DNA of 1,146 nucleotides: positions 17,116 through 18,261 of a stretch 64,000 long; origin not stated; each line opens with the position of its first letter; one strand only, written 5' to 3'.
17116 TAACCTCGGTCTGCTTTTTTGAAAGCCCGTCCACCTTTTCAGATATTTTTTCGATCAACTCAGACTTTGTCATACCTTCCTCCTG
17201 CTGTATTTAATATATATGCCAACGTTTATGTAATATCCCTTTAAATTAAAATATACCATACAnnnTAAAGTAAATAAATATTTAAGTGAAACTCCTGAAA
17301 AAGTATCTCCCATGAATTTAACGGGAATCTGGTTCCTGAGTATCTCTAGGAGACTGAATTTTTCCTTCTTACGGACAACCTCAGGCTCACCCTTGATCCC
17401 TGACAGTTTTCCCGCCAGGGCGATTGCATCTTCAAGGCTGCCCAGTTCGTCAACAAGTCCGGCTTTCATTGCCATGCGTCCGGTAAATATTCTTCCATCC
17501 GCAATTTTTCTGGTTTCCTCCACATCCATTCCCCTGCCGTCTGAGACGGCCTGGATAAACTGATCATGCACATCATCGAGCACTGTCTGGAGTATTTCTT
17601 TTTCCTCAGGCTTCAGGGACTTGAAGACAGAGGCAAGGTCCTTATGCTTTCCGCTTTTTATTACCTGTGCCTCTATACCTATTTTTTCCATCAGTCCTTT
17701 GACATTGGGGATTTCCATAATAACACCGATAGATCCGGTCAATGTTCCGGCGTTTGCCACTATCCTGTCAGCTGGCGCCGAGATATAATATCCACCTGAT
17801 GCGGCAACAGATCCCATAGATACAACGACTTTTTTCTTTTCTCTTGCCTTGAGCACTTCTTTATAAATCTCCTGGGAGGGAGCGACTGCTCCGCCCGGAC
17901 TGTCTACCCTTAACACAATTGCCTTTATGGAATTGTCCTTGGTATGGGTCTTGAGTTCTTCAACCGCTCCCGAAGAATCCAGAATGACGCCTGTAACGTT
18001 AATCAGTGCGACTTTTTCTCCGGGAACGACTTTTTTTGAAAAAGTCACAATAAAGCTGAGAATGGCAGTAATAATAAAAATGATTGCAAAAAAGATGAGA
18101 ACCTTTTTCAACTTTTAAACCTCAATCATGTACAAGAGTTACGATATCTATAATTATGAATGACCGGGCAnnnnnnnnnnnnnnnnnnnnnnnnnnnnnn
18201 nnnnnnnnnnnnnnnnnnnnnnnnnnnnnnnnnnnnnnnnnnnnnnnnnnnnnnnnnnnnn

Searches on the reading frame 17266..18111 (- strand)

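Call 66: search_protein_families(library=pfam, proteins=[window:17266-18111:-], max_evalue=0.00001)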
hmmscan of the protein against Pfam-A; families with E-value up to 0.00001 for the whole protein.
window:17266-18111:- (282 aa): 3 families
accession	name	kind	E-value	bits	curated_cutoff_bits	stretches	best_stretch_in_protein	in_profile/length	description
PF01343.23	Peptidase_S49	-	2.8e-54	183.7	24.9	1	90-239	4-153/154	Peptidase family S49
PF25145.1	NfeD1b_N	-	8.3e-07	29.2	40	1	56-132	25-99/189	NfeD1b, N-terminal domain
PF00574.28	CLP_protease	-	4.1e-06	27.2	20.2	0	50-115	34-97/182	Clp protease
